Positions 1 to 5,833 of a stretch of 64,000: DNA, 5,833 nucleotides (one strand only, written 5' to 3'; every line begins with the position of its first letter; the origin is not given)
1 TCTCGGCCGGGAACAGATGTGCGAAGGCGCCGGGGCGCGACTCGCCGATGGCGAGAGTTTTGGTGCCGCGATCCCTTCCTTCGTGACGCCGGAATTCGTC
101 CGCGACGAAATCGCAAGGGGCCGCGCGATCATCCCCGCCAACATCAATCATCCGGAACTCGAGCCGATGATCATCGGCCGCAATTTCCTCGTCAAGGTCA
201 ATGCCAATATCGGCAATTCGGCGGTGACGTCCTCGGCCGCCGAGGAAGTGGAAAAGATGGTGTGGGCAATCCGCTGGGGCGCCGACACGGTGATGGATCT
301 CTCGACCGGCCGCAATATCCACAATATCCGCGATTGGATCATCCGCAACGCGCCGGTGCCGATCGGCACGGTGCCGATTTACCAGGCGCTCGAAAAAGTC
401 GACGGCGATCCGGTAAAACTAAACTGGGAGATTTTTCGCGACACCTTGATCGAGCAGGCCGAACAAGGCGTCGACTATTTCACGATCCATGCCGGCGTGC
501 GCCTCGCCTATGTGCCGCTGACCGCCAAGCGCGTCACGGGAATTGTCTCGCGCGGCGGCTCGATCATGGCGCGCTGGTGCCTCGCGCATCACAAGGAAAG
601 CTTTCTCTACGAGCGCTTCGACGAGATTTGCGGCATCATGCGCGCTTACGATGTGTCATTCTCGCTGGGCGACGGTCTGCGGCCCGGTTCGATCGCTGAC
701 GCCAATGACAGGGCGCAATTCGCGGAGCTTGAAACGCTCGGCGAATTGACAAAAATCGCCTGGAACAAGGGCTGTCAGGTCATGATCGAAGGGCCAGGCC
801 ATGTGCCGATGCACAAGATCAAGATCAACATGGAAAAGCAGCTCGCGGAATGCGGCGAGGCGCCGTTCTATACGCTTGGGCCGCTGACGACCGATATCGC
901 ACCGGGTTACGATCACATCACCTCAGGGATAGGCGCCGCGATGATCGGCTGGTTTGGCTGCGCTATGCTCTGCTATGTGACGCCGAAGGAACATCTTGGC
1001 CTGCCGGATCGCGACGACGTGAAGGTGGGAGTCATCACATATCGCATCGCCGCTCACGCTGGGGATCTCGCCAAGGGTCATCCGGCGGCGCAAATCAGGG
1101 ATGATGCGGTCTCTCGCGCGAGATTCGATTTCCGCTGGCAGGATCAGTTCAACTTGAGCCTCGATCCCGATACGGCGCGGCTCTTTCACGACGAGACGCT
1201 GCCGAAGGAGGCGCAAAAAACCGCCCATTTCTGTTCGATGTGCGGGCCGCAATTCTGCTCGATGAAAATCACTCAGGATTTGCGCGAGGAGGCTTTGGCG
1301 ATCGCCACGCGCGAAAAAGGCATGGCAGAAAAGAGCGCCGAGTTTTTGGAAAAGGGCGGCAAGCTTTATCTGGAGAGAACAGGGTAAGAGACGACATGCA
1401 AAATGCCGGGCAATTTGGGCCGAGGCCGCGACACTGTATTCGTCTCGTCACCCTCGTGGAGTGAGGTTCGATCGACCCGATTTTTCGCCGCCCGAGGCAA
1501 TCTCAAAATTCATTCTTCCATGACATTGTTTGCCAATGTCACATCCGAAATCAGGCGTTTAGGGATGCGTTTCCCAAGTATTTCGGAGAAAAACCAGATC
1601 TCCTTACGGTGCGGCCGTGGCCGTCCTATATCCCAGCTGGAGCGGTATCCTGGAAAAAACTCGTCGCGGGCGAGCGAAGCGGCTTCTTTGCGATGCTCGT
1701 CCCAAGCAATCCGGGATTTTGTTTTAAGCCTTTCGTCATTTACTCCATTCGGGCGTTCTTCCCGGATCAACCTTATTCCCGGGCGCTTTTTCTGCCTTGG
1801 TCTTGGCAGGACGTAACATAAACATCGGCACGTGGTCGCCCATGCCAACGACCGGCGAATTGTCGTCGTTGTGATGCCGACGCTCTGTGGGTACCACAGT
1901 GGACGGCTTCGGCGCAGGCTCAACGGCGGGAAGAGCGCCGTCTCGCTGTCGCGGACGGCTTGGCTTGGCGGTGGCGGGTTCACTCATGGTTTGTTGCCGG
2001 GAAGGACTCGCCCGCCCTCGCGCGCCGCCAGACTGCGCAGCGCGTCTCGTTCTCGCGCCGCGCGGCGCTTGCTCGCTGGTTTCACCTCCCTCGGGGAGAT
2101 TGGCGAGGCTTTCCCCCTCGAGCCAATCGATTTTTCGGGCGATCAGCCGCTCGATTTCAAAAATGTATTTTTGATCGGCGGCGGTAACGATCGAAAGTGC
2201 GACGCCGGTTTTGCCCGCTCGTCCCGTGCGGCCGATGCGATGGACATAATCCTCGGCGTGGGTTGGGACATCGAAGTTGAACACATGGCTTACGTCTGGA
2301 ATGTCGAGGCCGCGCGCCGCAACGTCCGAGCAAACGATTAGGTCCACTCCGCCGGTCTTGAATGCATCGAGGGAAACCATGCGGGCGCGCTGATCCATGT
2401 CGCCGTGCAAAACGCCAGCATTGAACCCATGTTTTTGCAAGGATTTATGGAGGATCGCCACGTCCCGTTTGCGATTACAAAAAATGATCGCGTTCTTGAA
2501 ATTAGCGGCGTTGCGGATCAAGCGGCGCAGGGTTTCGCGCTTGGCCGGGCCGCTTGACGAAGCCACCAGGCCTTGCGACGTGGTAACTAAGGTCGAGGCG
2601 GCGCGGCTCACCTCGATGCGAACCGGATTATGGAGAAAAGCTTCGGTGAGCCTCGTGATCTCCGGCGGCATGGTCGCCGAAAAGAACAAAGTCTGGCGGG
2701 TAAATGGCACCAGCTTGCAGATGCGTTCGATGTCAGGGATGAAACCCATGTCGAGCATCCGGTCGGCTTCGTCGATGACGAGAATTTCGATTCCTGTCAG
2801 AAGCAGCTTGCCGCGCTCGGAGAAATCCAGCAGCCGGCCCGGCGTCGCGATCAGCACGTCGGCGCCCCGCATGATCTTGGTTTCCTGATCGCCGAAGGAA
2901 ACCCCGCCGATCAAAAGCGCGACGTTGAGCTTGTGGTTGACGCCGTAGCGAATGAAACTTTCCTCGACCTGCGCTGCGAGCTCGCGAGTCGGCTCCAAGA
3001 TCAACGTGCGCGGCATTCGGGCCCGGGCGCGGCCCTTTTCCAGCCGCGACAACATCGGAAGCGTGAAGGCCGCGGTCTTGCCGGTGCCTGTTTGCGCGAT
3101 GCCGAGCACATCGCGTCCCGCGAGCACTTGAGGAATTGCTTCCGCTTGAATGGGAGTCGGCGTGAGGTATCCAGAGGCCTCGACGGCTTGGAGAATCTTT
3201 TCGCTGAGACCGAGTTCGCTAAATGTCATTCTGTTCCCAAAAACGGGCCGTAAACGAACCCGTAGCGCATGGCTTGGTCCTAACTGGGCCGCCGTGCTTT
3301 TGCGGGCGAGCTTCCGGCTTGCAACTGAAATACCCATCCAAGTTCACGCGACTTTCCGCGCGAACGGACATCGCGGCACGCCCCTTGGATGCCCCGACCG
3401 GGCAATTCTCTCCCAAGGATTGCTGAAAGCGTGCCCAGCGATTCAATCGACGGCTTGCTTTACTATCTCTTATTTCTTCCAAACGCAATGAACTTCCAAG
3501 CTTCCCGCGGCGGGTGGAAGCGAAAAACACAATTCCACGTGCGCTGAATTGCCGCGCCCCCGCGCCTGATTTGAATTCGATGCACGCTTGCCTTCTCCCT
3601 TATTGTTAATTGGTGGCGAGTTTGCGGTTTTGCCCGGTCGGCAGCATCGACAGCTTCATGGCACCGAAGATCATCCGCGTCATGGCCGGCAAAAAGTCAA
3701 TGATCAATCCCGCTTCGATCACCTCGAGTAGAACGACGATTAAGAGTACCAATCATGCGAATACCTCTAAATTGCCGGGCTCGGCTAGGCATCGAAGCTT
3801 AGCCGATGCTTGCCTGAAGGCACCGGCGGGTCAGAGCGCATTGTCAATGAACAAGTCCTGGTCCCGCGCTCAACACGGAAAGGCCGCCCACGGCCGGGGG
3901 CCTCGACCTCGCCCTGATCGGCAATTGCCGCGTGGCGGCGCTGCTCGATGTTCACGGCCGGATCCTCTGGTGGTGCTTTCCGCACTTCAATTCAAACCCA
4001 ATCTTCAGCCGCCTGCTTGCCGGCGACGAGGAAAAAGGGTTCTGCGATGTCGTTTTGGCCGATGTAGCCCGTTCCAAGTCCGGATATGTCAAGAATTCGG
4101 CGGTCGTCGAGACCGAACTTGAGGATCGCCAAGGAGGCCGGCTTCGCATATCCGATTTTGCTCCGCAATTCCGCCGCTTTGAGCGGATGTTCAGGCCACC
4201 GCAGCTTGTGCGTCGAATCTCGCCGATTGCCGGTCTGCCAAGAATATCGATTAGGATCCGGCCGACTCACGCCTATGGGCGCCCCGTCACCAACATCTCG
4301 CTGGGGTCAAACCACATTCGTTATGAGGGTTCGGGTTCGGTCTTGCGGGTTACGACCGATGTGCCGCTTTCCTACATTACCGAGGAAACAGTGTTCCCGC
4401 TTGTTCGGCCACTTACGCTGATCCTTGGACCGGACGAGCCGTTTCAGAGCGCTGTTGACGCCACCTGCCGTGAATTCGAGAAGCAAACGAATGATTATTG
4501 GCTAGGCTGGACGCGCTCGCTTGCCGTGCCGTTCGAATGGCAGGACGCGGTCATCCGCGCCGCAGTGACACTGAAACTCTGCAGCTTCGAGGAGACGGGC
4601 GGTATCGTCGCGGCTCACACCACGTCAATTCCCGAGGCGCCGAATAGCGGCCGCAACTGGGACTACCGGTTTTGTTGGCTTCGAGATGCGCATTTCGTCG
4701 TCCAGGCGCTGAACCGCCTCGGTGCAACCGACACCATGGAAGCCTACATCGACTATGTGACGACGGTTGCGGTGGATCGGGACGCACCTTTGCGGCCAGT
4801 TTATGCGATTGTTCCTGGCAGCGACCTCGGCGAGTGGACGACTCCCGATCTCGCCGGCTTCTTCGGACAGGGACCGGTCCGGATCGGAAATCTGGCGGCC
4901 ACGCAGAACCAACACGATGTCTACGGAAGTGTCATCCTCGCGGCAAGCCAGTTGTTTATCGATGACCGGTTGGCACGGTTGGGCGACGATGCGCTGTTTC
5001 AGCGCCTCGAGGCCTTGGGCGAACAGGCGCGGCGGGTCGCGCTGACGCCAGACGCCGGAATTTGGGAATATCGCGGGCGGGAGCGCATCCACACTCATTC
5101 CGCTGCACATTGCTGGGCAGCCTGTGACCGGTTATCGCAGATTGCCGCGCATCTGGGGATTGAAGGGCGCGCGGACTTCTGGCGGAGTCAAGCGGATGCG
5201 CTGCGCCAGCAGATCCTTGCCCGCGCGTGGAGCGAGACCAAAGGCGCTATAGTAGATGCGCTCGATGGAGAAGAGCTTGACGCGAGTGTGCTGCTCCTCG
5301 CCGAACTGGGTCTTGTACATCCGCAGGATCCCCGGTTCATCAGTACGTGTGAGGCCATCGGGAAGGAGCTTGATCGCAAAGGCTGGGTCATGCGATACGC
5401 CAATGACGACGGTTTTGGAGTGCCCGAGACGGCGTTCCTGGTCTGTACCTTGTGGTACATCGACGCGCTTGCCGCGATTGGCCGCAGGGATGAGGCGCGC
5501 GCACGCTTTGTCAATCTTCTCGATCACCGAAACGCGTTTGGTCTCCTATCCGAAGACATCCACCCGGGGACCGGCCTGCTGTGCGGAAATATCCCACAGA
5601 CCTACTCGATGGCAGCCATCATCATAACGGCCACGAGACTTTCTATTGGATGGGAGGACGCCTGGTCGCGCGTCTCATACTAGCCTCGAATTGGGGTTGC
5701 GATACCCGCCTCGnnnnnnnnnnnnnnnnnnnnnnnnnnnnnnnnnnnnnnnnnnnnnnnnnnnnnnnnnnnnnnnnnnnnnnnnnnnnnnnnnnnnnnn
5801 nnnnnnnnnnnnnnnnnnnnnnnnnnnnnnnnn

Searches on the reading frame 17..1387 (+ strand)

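Call 81: search_protein_families(library=pfam, proteins=[window:17-1387:+], max_evalue=0.00001)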
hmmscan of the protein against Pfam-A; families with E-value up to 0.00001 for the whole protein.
window:17-1387:+ (456 aa): 1 family
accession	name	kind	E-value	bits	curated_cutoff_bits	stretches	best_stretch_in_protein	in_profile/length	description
PF01964.24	ThiC_Rad_SAM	-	2.5e-178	593.6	25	1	23-420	24-419/420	Radical SAM ThiC family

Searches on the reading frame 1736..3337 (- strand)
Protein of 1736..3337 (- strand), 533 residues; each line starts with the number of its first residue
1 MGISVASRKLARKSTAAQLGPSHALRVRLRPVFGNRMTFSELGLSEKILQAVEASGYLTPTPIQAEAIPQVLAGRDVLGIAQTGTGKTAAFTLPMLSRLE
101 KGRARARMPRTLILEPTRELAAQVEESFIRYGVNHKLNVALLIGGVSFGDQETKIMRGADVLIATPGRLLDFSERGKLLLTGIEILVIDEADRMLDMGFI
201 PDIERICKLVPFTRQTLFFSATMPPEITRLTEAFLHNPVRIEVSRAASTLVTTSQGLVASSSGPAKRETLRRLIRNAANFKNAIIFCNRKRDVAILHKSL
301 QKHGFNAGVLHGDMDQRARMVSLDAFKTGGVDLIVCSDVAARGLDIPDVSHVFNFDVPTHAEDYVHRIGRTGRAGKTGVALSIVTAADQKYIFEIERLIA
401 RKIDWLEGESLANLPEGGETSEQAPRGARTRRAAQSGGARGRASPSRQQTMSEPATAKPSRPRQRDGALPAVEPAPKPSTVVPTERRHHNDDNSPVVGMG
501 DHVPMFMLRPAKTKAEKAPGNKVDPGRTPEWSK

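Call 81: search_protein_families(library=pfam, proteins=[window:1736-3337:-], max_evalue=0.00001)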
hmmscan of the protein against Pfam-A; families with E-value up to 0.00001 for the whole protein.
window:1736-3337:- (533 aa): 3 families
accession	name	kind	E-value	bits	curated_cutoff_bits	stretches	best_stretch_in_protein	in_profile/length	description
PF00270.35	DEAD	-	2e-48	164.7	26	1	61-228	1-165/167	DEAD/DEAH box helicase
PF00271.37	Helicase_C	-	9.7e-32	109.9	23.5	1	266-375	2-110/110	Helicase conserved C-terminal domain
PF04851.21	ResIII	-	8.8e-09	35.9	22.5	1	59-223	3-162/164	Type III restriction enzyme, res subunit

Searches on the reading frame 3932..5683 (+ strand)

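Call 81: search_protein_families(library=pfam, proteins=[window:3932-5683:+], max_evalue=0.00001)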
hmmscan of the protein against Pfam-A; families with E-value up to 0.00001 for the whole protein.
window:3932-5683:+ (583 aa): 3 families
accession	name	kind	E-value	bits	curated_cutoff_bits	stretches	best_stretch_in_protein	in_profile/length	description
PF00723.27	Glyco_hydro_15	-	1.4e-44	153.1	22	1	205-566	5-425/427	Glycosyl hydrolases family 15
PF22422.2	MGH1-like_GH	-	6.5e-06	26.4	27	0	391-442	176-227/356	Mannosylglycerate hydrolase MGH1-like glycoside hydrolase domain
PF19291.4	TREH_N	-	9.8e-06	25.4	23.1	0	3-135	28-148/211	Trehalase-like, N-terminal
